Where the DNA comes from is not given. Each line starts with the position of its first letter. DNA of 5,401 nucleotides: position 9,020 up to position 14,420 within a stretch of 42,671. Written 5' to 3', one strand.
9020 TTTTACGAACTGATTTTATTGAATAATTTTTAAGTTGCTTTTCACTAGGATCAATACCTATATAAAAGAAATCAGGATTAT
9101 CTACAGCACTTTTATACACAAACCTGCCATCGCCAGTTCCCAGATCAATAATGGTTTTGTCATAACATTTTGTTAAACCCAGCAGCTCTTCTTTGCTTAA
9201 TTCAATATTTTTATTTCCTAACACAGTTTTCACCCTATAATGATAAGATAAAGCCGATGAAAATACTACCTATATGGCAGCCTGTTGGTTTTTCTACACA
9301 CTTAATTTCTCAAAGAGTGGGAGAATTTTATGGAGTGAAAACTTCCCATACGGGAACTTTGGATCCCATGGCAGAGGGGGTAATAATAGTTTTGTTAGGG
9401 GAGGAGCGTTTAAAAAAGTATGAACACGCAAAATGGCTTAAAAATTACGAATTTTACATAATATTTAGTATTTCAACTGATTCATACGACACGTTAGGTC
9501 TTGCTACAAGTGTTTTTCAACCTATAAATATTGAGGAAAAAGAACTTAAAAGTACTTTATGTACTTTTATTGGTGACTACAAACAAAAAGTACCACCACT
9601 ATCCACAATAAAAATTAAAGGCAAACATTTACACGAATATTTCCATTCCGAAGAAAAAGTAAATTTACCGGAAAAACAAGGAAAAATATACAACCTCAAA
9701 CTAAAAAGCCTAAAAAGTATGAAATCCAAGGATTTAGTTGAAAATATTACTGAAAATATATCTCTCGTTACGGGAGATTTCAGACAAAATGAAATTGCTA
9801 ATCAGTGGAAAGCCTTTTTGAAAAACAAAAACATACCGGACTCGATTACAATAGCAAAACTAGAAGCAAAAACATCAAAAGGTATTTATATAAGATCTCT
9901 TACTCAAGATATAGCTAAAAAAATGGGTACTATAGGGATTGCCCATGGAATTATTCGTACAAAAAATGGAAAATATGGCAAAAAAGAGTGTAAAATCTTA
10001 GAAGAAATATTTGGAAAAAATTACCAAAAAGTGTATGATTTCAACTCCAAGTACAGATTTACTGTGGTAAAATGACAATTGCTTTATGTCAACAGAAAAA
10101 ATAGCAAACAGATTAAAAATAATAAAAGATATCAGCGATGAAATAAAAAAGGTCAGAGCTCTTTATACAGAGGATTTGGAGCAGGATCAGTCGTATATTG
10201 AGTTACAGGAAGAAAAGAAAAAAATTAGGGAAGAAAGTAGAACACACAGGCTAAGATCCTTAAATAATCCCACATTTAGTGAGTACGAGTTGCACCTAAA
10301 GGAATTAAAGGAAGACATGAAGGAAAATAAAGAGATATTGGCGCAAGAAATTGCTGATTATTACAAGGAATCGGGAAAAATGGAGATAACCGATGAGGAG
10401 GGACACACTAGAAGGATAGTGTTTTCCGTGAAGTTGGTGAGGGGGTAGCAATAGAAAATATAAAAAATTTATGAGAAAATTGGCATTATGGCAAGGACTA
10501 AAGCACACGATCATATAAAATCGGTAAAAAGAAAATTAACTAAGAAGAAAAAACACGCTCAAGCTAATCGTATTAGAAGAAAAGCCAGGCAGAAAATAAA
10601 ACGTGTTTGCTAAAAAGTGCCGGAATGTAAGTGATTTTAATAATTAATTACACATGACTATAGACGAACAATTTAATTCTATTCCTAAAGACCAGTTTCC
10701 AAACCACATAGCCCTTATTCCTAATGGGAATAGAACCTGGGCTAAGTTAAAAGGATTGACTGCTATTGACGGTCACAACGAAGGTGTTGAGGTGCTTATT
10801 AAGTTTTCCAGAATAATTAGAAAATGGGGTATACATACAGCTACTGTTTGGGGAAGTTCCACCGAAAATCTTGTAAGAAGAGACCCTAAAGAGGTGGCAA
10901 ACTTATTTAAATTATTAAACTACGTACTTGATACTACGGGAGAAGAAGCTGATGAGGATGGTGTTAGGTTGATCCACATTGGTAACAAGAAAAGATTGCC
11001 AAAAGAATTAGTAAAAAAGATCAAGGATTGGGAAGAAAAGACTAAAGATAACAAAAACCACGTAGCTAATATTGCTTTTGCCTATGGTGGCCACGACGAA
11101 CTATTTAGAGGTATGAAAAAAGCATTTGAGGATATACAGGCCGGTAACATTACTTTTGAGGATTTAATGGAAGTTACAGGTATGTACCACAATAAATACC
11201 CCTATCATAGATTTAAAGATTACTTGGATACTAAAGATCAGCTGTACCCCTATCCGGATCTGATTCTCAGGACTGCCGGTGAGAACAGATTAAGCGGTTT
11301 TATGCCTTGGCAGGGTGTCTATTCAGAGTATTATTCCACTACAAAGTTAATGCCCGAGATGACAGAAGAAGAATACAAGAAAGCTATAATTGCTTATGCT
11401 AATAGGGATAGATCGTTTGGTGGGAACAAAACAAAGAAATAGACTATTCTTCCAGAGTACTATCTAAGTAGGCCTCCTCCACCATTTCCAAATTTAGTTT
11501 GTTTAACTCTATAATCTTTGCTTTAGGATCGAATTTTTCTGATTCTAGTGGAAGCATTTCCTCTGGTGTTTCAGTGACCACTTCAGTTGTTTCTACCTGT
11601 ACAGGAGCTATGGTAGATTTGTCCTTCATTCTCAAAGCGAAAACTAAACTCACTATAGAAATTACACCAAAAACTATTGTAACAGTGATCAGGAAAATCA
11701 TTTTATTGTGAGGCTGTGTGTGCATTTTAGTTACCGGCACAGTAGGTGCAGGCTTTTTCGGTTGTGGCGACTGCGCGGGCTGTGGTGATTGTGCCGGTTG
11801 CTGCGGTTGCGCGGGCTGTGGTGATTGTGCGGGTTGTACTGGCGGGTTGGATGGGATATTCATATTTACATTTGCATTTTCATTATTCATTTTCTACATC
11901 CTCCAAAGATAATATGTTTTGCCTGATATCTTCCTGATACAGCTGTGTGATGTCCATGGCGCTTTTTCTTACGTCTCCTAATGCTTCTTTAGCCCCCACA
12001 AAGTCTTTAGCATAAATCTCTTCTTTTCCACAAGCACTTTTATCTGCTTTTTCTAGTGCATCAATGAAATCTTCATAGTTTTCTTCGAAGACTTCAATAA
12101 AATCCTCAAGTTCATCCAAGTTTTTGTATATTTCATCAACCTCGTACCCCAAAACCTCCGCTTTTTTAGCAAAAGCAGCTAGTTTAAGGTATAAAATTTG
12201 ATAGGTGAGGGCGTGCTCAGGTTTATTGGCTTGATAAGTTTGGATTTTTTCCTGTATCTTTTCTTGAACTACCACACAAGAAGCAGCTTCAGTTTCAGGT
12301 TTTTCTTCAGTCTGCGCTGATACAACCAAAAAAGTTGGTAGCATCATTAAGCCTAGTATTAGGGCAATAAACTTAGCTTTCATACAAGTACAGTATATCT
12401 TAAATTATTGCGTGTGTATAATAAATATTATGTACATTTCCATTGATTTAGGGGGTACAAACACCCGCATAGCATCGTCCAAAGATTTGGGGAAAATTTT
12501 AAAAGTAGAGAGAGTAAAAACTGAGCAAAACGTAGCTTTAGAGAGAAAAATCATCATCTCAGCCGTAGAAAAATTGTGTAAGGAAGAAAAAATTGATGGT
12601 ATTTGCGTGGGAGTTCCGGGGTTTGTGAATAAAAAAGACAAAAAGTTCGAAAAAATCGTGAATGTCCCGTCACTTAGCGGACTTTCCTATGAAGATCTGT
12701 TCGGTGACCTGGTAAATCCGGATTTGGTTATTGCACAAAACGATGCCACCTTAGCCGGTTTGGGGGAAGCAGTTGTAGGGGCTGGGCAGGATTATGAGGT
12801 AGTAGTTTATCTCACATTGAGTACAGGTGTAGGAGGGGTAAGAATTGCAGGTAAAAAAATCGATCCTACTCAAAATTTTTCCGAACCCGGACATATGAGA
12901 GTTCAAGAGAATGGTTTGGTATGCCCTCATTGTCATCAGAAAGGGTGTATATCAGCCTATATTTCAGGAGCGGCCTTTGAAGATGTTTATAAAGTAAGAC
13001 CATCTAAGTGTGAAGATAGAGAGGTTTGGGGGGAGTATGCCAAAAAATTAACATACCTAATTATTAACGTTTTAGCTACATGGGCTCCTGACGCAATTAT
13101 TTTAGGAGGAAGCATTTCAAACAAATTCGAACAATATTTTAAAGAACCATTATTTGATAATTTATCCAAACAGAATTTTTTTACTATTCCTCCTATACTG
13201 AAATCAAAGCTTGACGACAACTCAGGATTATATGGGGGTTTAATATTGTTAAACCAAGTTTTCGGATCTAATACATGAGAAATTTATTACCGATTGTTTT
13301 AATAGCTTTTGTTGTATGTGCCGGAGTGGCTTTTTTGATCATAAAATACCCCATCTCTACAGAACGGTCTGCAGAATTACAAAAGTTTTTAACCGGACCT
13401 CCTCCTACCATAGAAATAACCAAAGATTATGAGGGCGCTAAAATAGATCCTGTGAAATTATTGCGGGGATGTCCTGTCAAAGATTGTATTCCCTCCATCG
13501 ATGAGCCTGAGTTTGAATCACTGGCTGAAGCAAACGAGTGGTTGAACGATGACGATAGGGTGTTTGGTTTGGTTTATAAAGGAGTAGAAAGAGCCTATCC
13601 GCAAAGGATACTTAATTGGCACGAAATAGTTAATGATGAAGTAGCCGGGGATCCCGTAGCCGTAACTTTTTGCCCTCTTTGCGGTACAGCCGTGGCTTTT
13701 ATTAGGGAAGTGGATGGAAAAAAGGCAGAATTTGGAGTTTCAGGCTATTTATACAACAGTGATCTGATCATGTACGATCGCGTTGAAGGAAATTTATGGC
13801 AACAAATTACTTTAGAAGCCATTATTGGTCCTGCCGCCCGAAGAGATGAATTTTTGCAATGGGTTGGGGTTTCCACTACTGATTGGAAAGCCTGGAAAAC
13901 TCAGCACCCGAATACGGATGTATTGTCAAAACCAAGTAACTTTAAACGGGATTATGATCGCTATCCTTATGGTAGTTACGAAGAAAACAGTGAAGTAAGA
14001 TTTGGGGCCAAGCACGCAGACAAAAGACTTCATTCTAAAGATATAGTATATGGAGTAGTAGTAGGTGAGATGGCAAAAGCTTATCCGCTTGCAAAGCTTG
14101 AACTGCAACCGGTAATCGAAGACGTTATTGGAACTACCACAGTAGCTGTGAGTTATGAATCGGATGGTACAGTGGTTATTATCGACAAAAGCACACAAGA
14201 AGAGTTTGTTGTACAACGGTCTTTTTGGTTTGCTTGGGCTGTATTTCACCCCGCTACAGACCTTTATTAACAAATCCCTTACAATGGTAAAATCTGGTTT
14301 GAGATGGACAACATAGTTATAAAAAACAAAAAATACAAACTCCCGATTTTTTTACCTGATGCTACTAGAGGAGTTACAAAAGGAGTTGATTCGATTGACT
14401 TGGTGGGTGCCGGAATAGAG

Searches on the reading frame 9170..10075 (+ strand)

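Call 34: search_protein_families(library=pfam, proteins=[window:9170-10075:+], max_evalue=0.001)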
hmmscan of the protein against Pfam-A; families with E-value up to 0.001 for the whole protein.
window:9170-10075:+ (301 aa): 1 family
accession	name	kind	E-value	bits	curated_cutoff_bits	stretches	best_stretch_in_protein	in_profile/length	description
PF01509.24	TruB_N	-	6.3e-25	88.7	27.3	1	57-184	8-135/149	TruB family pseudouridylate synthase (N terminal domain)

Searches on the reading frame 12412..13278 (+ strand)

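Call 34: search_protein_families(library=pfam, proteins=[window:12412-13278:+], max_evalue=0.001)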
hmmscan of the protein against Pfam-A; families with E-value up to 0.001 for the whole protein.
window:12412-13278:+ (288 aa): 1 family
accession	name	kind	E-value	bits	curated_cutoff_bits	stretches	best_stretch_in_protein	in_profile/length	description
PF00480.26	ROK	-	5.6e-40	138.1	22.9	1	8-282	1-293/294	ROK family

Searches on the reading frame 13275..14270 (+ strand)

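Call 34: search_protein_families(library=pfam, proteins=[window:13275-14270:+], max_evalue=0.001)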
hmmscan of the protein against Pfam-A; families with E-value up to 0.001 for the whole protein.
window:13275-14270:+ (331 aa): 1 family
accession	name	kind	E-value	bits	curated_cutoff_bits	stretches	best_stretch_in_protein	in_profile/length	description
PF11376.13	DUF3179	-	1.1e-89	301.2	27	1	69-328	1-292/292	Protein of unknown function (DUF3179)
